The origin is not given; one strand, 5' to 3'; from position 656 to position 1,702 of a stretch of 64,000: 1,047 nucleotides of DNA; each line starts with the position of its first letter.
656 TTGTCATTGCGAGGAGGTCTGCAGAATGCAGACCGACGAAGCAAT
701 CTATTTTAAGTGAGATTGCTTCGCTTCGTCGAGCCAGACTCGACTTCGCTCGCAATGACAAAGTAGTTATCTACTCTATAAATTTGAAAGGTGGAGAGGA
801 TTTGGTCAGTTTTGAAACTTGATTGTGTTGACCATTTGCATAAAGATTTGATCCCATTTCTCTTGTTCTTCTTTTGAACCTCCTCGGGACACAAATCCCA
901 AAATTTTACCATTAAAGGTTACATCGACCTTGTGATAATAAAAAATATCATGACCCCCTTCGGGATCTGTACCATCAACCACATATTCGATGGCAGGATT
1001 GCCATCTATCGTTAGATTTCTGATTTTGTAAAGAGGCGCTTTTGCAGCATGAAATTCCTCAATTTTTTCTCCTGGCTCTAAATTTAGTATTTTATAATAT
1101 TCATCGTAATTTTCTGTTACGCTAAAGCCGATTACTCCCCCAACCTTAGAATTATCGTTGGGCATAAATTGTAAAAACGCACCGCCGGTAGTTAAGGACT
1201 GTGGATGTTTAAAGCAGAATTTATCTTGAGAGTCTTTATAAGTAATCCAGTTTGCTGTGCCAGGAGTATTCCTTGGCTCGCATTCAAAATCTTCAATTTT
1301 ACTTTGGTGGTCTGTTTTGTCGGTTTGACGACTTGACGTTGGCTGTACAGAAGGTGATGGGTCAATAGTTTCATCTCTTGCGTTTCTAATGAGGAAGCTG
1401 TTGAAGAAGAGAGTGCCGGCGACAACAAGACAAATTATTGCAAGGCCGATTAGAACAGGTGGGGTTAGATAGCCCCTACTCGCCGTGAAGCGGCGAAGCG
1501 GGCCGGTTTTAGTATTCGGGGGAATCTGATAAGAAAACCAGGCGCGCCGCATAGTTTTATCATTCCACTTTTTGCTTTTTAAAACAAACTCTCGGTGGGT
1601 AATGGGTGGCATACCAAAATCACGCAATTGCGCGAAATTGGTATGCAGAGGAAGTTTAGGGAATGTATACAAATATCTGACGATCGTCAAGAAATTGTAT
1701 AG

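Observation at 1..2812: Three-member family of membrane-anchored proteins with identical N-termini and divergent C-termini, carrying a duplicated 5' region and a fossil doc tail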

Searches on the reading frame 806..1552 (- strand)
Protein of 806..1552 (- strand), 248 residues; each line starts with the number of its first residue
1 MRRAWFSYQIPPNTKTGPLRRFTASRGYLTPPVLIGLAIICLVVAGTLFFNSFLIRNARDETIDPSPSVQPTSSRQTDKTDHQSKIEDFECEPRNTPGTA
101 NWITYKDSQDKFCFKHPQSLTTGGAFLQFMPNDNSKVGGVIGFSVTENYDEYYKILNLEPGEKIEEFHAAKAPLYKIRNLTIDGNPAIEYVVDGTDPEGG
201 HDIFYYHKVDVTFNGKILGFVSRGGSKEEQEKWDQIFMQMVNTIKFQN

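Call 11: search_protein_families(library=pfam, max_evalue=1, proteins=[window:806-1552:-])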
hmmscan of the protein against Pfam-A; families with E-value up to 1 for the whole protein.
window:806-1552:- (248 aa): 0 families

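Call 12: search_protein_families(library=ncbifam, max_evalue=1, proteins=[window:806-1552:-])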
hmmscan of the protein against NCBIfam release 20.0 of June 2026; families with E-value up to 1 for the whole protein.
window:806-1552:- (248 aa): 0 families

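Call 13: find_homologous_proteins(query=window:806-1552:-, max_evalue=0.001)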
Query window:806-1552:- (248 aa): 4 proteins with E <= 0.001 among 179 candidates.
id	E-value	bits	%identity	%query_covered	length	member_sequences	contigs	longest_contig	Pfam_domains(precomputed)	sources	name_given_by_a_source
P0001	3.6e-169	579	100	100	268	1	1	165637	-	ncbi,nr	ncbi:hypothetical protein HYU92_01045 [Candidatus Curtissbacteria bacterium]|nr:hypothetical protein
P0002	1.1e-26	112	37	99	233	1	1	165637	-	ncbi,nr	ncbi:hypothetical protein HYU92_01035 [Candidatus Curtissbacteria bacterium]|nr:hypothetical protein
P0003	1.9e-11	62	48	38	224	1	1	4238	PF18933.7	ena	-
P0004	1.1e-10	59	46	38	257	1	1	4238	-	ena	-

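Call 15: find_encoding_contigs(protein=P0002, flank=10000, max_places=4)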
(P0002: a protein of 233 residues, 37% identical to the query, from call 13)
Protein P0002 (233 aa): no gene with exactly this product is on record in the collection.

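Call 16: find_encoding_contigs(protein=P0001, flank=10000, max_places=4)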
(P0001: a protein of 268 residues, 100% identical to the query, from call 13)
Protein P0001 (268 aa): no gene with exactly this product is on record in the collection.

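Call 17: find_encoding_contigs(protein=P0003, flank=10000, max_places=4)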
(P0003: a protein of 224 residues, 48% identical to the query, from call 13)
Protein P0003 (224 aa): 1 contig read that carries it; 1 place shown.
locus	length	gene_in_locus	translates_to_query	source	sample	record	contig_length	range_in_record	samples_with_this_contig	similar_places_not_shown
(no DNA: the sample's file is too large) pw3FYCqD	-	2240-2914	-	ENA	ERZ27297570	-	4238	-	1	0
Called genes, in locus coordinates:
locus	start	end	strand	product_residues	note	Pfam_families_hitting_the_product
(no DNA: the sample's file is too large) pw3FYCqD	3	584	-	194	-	?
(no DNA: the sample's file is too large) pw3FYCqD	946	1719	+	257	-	-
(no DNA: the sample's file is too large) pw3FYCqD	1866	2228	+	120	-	-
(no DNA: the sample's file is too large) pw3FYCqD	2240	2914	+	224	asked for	PF18933:PsbP_2 (faint)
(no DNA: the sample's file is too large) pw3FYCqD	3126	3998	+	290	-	-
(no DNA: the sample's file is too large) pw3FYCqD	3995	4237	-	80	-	?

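Call 21: find_related_loci(query=A2, collection=genome_contigs, flank=6000)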
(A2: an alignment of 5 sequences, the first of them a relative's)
Query A2 (224 aa) in genome_contigs; peptide patterns used: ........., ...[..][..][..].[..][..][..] (x = any residue, [..] = any of these).
35 stretches matched a pattern; 1 encode a relative of the query (tblastn E <= 1e-3); 1 distinct loci.
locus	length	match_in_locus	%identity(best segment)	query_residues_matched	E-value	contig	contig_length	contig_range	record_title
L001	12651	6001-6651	33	1-186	6e-23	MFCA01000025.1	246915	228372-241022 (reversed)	MAG: Candidatus Curtissbacteria bacterium RIFOXYA1_FULL_41_14 rifoxya1_full_scaffold_71, whole genome shotgun sequence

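Call 52: find_homologous_proteins(query=A4, max_evalue=0.00001)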
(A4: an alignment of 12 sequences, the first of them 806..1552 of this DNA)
Query A4 (12 sequences) (248 aa, profile of the alignment): 14 proteins with E <= 0.00001 among 6820 candidates.
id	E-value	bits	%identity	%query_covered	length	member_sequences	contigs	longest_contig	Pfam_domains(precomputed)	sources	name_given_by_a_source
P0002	5.0e-61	225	37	99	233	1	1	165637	-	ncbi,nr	ncbi:hypothetical protein HYU92_01035 [Candidatus Curtissbacteria bacterium]|nr:hypothetical protein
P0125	1.8e-57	213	29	48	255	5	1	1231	-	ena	-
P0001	9.7e-55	204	100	100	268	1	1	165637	-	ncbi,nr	ncbi:hypothetical protein HYU92_01045 [Candidatus Curtissbacteria bacterium]|nr:hypothetical protein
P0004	1.4e-54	204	46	38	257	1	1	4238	-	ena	-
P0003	1.0e-45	175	48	38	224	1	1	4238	PF18933.7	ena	-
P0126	4.4e-27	114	28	46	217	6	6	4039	-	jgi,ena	-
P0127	6.5e-27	113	32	33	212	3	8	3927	-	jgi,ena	-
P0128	4.7e-26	110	22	85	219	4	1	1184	PF18933.7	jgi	-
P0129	2.5e-24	105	28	10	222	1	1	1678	-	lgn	-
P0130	1.7e-23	102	28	33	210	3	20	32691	-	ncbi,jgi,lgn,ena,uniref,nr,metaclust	ncbi:hypothetical protein A3I53_01025 [Candidatus Curtissbacteria bacterium RIFCSPLOWO2_02_FULL_40_1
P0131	1.2e-18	86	30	33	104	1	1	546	-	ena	-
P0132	5.6e-15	74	47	8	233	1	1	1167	PF01789.23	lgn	-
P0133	5.7e-13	68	22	37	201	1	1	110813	-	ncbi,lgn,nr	ncbi:MAG: hypothetical protein Q8P92_05755 [Candidatus Daviesbacteria bacterium]|nr:hypothetical pro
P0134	8.7e-7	47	-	-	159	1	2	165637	-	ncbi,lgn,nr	ncbi:hypothetical protein HYU92_01065 [Candidatus Curtissbacteria bacterium]|nr:hypothetical protein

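Call 92: find_encoding_contigs(protein=P0134, flank=10000, max_places=4)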
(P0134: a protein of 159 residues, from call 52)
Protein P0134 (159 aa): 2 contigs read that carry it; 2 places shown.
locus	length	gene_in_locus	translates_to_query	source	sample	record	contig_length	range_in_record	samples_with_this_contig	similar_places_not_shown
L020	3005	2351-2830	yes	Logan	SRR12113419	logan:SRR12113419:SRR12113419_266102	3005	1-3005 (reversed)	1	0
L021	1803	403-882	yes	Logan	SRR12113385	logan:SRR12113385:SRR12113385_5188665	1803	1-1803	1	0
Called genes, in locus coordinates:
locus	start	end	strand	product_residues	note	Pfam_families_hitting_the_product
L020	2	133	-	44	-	?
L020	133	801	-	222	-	PF00702:Hydrolase, PF12710:HAD, PF13419:HAD_2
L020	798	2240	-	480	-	PF00133:tRNA-synt_1 (weak), PF01406:tRNA-synt_1e (weak), PF09334:tRNA-synt_1g, PF00133:tRNA-synt_1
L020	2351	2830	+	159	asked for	-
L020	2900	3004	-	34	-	?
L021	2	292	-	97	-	?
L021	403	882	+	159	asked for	-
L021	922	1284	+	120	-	PF27854:Heavy_Cys_CGP (weak)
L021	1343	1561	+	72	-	-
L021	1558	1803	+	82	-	?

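Call 95: find_encoding_contigs(protein=window:806-1552:-, flank=5000, max_places=6)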
Protein window:806-1552:- (248 aa): no gene with exactly this product is on record in the collection.
